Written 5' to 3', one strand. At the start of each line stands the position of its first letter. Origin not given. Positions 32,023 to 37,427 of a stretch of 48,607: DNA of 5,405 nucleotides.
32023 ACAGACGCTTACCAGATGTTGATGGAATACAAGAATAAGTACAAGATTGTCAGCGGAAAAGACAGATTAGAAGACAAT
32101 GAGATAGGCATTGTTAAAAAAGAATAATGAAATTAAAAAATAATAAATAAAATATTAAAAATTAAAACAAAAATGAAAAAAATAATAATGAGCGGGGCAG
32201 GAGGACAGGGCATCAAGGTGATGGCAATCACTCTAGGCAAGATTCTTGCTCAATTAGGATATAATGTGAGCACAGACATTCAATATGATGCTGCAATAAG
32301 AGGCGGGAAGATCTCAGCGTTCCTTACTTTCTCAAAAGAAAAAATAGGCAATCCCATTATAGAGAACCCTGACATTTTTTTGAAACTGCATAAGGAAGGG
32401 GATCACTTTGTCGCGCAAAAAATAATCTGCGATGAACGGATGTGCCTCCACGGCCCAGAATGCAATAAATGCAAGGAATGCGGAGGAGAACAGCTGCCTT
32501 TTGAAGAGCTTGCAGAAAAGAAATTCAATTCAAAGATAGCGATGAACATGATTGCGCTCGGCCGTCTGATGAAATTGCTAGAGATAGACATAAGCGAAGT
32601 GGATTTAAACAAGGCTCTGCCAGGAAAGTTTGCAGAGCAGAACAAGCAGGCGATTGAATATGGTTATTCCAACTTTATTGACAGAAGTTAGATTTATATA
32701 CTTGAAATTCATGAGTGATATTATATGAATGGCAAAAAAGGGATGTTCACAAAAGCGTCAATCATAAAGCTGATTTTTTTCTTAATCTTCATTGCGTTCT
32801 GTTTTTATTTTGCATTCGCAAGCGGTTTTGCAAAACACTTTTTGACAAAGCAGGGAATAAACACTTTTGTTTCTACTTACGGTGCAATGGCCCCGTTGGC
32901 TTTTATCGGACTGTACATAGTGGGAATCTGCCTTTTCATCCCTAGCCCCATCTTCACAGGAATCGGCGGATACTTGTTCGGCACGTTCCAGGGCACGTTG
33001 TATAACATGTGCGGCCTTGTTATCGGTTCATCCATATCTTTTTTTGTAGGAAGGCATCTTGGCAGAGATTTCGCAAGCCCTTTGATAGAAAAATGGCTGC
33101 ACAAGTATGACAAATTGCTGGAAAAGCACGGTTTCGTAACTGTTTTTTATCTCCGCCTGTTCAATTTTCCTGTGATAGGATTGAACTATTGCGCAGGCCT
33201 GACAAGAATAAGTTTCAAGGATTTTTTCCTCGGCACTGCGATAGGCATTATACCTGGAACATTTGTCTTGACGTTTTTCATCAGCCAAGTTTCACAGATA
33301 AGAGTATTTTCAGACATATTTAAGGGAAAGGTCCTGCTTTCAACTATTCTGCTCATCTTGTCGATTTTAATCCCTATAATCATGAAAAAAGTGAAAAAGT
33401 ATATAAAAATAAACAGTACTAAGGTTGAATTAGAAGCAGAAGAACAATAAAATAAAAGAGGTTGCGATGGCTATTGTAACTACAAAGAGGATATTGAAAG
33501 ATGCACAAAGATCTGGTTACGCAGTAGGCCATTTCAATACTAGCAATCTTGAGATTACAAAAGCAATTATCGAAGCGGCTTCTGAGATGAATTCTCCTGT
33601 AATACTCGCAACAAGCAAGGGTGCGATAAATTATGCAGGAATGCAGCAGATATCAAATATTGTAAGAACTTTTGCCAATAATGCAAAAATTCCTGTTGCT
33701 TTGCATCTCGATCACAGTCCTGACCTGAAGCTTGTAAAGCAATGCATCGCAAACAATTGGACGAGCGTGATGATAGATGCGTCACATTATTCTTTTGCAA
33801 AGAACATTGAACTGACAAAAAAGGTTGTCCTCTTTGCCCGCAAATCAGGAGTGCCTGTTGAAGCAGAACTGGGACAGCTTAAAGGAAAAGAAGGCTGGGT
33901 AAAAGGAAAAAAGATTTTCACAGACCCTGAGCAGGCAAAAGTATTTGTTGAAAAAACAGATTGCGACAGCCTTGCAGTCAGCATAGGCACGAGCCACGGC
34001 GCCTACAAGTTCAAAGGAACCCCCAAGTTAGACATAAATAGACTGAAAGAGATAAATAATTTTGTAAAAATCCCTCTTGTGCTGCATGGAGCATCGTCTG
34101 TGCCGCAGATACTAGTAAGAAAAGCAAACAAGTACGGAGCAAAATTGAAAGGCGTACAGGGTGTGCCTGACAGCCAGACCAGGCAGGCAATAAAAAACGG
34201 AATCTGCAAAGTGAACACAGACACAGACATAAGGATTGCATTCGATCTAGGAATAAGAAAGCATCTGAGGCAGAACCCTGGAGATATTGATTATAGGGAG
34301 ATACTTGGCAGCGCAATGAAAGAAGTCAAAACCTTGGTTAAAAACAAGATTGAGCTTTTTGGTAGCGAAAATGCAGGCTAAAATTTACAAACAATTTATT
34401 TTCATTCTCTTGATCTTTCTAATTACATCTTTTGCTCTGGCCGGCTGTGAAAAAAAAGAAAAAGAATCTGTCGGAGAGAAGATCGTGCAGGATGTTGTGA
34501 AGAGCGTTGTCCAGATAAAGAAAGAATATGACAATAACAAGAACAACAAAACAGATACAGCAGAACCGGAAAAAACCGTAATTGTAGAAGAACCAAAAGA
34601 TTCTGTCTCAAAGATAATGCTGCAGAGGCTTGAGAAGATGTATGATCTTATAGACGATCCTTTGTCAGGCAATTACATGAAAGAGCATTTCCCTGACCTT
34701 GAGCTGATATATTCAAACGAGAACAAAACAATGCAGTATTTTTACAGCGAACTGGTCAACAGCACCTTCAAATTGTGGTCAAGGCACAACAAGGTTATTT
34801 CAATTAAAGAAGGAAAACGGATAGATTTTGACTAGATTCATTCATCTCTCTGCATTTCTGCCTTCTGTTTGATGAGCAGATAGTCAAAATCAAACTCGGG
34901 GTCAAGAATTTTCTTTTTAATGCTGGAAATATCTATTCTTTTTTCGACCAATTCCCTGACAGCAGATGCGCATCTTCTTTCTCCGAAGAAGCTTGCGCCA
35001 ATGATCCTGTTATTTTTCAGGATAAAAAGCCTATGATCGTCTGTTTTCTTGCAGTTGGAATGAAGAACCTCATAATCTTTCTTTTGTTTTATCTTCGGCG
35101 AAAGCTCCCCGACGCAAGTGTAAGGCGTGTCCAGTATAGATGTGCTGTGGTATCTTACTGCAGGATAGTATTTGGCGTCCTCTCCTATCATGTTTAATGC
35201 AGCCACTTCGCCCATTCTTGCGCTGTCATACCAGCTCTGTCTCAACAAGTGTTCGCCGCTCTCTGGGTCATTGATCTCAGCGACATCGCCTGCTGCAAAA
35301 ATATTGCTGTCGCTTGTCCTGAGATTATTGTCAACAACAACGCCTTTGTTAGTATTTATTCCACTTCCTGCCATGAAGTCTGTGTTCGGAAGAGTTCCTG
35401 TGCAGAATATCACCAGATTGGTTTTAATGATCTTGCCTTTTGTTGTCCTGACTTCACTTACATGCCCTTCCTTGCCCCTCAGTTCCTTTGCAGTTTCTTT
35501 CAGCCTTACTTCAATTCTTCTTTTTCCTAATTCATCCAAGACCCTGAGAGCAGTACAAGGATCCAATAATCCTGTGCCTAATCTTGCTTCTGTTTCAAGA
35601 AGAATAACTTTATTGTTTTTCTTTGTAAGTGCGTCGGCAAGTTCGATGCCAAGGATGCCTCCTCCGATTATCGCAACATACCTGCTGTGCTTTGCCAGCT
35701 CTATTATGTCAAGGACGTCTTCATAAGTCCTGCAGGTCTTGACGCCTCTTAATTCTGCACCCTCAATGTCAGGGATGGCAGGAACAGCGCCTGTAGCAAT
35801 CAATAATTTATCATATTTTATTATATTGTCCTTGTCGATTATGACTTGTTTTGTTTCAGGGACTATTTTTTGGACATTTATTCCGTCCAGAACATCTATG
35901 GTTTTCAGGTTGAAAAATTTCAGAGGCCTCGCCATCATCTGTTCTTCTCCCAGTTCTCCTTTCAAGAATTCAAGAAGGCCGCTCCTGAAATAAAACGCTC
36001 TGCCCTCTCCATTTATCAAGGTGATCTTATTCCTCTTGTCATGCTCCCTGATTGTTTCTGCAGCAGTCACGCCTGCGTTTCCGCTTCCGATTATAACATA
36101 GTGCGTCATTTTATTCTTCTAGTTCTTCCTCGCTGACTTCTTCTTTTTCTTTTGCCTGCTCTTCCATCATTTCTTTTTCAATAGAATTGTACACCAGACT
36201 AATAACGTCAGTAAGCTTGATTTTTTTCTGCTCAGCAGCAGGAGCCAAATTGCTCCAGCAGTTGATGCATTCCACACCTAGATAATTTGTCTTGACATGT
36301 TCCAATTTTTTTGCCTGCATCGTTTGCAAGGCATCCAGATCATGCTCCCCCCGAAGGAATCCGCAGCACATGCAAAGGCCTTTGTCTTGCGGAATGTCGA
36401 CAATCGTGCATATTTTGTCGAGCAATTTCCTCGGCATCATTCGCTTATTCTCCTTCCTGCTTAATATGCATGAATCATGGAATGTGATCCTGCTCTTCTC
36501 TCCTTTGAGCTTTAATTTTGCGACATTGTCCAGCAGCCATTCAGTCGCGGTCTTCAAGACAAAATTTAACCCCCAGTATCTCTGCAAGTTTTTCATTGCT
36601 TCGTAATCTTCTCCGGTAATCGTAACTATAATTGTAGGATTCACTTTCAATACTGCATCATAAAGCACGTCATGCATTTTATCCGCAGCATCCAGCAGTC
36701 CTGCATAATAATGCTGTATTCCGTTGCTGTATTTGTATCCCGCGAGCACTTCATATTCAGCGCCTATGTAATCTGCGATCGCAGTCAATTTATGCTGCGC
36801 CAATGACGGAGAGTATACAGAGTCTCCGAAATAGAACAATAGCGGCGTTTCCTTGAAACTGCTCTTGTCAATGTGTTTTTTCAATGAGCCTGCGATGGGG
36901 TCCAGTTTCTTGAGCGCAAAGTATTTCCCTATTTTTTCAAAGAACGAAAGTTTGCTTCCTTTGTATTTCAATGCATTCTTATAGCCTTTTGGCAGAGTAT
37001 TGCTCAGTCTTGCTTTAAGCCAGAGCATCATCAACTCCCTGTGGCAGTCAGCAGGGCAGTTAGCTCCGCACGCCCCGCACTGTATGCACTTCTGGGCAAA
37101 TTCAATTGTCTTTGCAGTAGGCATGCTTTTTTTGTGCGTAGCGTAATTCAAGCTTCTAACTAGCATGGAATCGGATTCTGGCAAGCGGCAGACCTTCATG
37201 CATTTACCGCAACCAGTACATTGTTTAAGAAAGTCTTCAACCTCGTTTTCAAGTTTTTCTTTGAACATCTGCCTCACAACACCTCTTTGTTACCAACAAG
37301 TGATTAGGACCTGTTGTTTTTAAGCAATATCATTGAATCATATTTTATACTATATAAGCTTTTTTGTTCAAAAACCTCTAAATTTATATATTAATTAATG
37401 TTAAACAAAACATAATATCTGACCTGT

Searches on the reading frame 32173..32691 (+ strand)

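Call 49: search_protein_families(library=pfam, proteins=[window:32173-32691:+], max_evalue=0.00001)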
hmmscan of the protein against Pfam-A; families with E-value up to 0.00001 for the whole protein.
window:32173-32691:+ (172 aa): 1 family
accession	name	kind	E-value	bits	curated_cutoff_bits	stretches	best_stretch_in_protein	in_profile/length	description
PF01558.24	POR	-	1.6e-20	74.5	27.4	1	10-165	1-172/173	Pyruvate ferredoxin/flavodoxin oxidoreductase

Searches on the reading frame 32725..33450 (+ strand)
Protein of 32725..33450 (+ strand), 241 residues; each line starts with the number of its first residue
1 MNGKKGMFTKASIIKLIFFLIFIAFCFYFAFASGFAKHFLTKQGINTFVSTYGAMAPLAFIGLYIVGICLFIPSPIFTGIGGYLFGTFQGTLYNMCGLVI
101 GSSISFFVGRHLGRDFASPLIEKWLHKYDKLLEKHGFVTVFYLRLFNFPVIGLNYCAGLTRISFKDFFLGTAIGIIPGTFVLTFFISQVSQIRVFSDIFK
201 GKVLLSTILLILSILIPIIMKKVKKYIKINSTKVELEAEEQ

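Call 49: search_protein_families(library=pfam, proteins=[window:32725-33450:+], max_evalue=0.00001)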
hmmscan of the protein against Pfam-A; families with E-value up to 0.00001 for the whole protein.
window:32725-33450:+ (241 aa): 1 family
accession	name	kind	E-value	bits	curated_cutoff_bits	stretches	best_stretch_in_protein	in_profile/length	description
PF09335.16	VTT_dom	-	8.2e-26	91.3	33.9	1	72-187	1-122/123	VTT domain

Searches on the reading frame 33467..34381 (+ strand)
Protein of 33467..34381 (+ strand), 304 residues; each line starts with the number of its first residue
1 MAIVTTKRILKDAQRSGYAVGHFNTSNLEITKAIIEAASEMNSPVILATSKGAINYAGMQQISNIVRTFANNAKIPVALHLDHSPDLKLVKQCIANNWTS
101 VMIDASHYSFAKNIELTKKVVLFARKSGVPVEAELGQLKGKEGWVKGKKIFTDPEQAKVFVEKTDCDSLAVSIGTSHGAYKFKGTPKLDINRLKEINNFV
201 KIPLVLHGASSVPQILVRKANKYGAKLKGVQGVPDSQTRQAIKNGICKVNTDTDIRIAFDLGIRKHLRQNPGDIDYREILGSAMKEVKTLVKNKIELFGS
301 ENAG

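Call 49: search_protein_families(library=pfam, proteins=[window:33467-34381:+], max_evalue=0.00001)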
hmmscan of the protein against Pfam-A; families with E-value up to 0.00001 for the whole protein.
window:33467-34381:+ (304 aa): 1 family
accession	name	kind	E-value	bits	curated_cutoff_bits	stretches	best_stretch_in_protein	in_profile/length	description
PF01116.26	F_bP_aldolase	-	7.9e-100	334.4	25.5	1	4-302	1-276/277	Fructose-bisphosphate aldolase class-II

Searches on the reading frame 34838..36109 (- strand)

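Call 14: search_protein_families(library=pfam, proteins=[window:34838-36109:-], max_evalue=0.001)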
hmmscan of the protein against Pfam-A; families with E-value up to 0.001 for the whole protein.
window:34838-36109:- (423 aa): 13 families
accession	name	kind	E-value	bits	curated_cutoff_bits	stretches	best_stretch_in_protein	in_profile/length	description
PF07992.20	Pyr_redox_2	-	3.4e-55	188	26.1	1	3-283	2-278/291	Pyridine nucleotide-disulphide oxidoreductase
PF00070.33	Pyr_redox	-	8.6e-16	58.7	22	1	145-224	2-81/82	Pyridine nucleotide-disulphide oxidoreductase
PF13738.12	Pyr_redox_3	-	4.3e-15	56.2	30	1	67-274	92-305/305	Pyridine nucleotide-disulphide oxidoreductase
PF03486.20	HI0933_like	-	2e-08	34.5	50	0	145-179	3-37/244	HI0933-like protein Rossmann domain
PF00890.30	FAD_binding_2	-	3.3e-08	33.6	20.4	0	5-50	3-49/414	FAD binding domain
PF13450.12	NAD_binding_8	-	7e-08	33.1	21.9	0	147-178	1-32/68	NAD(P)-binding Rossmann-like domain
PF01266.30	DAO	-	1e-06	29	27.9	0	145-179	2-36/353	FAD dependent oxidoreductase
PF01134.28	GIDA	-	4.2e-05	23.2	22.1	0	204-248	115-159/391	Glucose inhibited division protein A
PF02254.24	TrkA_N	-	7.3e-05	23.5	23.8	0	145-174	1-30/116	TrkA-N domain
PF13454.12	NAD_binding_9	-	0.00013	22.4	21.8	0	189-239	105-154/155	FAD-NAD(P)-binding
PF04820.20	Trp_halogenase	-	0.00044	19.7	21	0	205-239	179-213/458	Tryptophan halogenase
PF12831.13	FAD_oxidored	-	0.00082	19.2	27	0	145-178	2-35/416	FAD dependent oxidoreductase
PF01946.23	Thi4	-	0.00087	19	26.2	0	143-181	18-57/235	Thi4 family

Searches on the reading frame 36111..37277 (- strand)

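Call 14: search_protein_families(library=pfam, proteins=[window:36111-37277:-], max_evalue=0.001)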
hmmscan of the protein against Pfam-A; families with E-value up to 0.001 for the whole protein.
window:36111-37277:- (388 aa): 7 families
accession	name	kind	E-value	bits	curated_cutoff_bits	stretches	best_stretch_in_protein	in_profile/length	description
PF13237.11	Fer4_10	-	9.1e-07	29.2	25.5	1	18-75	7-53/53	4Fe-4S dicluster domain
PF12838.12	Fer4_7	-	1.6e-05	25.7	27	1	19-78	1-52/52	4Fe-4S dicluster domain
PF13187.11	Fer4_9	-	1.6e-05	25.2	27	1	19-77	1-50/52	4Fe-4S dicluster domain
PF13534.11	Fer4_17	-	0.0001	23.2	22.2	1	19-77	1-59/61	4Fe-4S dicluster domain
PF13183.11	Fer4_8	-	0.00015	22.6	27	1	17-77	2-67/68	4Fe-4S dicluster domain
PF25160.1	LdpA_Fe-S-bd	-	0.00025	21.2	27.6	0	18-31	26-39/49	LdpA Fe-S cluster-binding domain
PF12797.12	Fer4_2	-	0.00038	20.7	24.5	0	19-30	9-20/22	4Fe-4S binding domain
